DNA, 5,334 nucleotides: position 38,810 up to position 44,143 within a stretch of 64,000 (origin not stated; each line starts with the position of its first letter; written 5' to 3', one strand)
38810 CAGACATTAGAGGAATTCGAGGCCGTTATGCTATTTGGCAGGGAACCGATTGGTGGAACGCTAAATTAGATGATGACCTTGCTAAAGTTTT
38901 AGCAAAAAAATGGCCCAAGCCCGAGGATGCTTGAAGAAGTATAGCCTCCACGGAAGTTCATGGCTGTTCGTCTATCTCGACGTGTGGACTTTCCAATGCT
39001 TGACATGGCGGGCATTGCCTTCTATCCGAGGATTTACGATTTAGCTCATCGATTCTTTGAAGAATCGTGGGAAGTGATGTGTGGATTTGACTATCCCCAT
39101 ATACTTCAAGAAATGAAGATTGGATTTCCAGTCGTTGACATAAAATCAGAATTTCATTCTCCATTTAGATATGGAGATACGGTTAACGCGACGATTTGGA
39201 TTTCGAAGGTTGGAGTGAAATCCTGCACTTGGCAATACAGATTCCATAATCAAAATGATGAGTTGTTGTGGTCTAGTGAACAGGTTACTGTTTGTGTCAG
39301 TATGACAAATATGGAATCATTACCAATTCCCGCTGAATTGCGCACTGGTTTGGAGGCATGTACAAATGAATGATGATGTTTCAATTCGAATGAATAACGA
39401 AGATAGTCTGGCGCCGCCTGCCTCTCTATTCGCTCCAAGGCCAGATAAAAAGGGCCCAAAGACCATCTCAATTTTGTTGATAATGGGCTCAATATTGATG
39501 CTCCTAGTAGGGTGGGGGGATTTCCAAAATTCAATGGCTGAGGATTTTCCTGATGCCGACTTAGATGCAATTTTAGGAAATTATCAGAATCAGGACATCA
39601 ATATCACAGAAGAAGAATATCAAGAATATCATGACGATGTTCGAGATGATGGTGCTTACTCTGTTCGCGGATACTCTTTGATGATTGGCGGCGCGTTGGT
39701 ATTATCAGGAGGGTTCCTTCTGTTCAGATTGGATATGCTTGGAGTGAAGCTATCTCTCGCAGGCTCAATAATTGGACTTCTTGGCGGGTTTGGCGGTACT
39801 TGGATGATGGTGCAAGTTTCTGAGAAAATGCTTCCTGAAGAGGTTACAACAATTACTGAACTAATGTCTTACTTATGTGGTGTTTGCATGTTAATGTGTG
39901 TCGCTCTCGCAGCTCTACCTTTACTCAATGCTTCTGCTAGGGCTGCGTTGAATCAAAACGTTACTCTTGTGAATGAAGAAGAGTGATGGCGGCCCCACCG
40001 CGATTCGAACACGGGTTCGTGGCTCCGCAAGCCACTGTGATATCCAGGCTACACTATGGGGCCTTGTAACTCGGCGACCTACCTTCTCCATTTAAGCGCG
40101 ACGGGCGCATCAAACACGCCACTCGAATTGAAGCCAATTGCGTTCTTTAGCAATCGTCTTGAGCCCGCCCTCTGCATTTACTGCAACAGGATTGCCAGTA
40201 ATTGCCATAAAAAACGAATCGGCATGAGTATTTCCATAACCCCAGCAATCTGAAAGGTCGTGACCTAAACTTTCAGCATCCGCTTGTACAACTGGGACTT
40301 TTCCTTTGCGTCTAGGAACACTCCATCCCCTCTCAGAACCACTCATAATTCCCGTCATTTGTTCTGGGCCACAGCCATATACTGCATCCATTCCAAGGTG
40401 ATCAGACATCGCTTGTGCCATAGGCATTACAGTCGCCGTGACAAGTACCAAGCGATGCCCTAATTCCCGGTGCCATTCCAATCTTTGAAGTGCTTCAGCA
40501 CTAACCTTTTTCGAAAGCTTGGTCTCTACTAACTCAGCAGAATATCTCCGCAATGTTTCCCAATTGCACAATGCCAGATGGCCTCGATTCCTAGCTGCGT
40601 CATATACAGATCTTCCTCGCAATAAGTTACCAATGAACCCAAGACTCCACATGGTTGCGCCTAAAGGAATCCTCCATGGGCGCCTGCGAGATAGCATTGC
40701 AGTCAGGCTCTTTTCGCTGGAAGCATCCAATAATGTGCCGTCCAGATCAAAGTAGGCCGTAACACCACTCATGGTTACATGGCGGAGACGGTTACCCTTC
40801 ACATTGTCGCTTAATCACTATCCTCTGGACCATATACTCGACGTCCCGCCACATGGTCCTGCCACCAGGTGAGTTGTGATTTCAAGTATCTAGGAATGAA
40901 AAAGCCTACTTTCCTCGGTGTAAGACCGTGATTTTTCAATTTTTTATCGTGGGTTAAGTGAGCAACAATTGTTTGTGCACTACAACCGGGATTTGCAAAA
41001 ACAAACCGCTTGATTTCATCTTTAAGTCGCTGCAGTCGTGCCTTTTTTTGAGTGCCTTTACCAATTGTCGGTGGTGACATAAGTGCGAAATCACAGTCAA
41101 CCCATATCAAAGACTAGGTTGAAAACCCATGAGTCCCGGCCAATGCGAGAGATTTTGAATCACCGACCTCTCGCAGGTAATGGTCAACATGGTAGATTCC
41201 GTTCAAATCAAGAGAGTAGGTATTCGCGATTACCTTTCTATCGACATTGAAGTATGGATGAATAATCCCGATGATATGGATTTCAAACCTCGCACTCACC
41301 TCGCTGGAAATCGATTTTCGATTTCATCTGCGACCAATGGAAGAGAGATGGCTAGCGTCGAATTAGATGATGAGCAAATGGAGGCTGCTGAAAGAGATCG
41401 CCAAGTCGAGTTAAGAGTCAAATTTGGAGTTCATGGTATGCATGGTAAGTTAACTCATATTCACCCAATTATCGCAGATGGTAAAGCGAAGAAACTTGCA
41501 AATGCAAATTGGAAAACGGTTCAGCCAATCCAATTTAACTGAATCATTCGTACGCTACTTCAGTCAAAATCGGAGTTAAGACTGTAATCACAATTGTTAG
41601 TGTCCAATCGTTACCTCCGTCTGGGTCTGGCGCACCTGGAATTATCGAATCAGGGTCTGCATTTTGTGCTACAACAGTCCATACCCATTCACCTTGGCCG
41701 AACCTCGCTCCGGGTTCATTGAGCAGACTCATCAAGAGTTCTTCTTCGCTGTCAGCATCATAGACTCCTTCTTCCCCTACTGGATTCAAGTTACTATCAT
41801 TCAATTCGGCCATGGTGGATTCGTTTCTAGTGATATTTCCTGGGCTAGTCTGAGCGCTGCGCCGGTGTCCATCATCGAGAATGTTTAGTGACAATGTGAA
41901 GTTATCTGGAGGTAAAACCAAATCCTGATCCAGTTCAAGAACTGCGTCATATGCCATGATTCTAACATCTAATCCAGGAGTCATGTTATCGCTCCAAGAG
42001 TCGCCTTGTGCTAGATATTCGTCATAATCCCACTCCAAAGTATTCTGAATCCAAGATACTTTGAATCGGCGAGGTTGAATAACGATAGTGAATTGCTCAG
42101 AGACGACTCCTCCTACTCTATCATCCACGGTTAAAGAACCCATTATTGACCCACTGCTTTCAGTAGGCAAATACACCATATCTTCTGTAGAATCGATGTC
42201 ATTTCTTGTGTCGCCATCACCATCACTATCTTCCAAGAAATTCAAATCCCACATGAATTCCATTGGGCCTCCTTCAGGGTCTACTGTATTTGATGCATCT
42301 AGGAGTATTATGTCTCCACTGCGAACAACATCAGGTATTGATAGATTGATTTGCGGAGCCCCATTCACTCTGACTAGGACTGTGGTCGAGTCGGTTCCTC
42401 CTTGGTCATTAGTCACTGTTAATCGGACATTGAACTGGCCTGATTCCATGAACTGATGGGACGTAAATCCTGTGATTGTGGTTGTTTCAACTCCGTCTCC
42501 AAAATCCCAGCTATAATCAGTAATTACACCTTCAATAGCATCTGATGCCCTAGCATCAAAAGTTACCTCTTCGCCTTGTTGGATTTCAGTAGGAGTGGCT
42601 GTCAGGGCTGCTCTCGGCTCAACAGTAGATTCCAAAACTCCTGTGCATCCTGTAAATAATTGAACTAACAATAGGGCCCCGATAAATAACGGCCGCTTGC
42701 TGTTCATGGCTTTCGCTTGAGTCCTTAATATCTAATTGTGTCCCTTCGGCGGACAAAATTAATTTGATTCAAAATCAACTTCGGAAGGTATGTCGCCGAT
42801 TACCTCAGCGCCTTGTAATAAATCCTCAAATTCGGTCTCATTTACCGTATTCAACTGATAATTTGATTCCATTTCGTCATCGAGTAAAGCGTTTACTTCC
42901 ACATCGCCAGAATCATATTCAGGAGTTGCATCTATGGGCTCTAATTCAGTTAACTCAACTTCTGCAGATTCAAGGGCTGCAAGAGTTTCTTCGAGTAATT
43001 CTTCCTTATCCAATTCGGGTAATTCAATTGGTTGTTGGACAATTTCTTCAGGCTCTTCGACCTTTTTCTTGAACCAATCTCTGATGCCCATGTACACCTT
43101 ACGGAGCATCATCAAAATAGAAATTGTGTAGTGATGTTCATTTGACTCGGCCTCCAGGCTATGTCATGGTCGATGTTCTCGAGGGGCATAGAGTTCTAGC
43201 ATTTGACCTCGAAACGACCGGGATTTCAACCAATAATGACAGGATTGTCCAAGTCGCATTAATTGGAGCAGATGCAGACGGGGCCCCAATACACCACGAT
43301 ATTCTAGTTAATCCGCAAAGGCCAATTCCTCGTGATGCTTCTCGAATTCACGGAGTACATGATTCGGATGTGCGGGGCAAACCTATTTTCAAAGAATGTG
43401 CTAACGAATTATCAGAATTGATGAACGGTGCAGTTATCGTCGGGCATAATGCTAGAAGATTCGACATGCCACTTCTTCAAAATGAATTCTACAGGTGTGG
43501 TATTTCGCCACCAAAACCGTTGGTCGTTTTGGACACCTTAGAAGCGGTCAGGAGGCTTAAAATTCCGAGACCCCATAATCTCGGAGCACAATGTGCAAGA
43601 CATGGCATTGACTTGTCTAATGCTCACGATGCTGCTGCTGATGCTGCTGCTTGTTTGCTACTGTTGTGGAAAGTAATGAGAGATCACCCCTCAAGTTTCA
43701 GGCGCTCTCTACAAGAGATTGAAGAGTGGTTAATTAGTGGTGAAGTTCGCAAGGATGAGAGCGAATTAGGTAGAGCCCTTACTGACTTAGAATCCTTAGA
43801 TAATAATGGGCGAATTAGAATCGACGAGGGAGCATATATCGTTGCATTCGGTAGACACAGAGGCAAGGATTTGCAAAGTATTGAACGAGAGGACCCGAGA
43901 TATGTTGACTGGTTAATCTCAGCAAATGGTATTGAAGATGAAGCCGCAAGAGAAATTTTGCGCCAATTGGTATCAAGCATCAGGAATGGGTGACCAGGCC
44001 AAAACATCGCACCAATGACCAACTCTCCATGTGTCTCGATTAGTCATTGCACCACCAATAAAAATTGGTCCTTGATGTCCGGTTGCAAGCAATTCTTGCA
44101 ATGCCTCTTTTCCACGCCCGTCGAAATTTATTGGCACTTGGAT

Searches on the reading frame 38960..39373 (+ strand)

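Call 77: search_protein_families(library=pfam, proteins=[window:38960-39373:+], max_evalue=0.001)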
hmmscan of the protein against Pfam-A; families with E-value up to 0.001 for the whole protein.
window:38960-39373:+ (137 aa): 2 families
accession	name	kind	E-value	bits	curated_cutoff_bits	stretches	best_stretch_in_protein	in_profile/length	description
PF03061.28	4HBT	-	8.4e-10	39.3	20.6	1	18-102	2-77/79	Thioesterase superfamily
PF13279.12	4HBT_2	-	2.1e-09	38.3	25.5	1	20-128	15-119/122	Thioesterase-like superfamily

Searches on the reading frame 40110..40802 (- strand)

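Call 77: search_protein_families(library=pfam, proteins=[window:40110-40802:-], max_evalue=0.001)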
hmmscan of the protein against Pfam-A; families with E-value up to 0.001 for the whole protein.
window:40110-40802:- (230 aa): 2 families
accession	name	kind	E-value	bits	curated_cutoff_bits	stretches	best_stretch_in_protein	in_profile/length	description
PF12710.13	HAD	-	2.5e-21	77.4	27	1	17-195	2-184/189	haloacid dehalogenase-like hydrolase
PF00702.32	Hydrolase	-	6.1e-05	23.9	26.4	1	18-142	6-141/191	haloacid dehalogenase-like hydrolase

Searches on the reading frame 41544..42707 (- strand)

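Call 32: search_protein_families(library=pfam, proteins=[window:41544-42707:-], max_evalue=0.001)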
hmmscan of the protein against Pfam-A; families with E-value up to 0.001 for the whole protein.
window:41544-42707:- (387 aa): 3 families
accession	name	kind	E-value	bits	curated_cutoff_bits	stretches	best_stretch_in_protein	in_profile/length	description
PF18911.6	PKD_4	-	6.8e-25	87.4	27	1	29-109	2-79/85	PKD domain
PF00801.26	PKD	-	1.4e-14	54.2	23.5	1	34-111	3-78/80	PKD domain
PF22352.2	K319L-like_PKD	-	6.5e-06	26.5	27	1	41-114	6-84/84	K319L-like, PKD domain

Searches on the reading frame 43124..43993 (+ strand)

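Call 77: search_protein_families(library=pfam, proteins=[window:43124-43993:+], max_evalue=0.001)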
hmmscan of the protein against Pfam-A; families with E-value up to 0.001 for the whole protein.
window:43124-43993:+ (289 aa): 2 families
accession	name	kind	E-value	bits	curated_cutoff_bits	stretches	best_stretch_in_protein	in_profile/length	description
PF00929.31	RNase_T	-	7.8e-27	95.3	24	1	26-180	2-163/164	Exonuclease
PF13482.12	RNase_H_2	-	0.00014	22.3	22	0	27-150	3-102/165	RNase_H superfamily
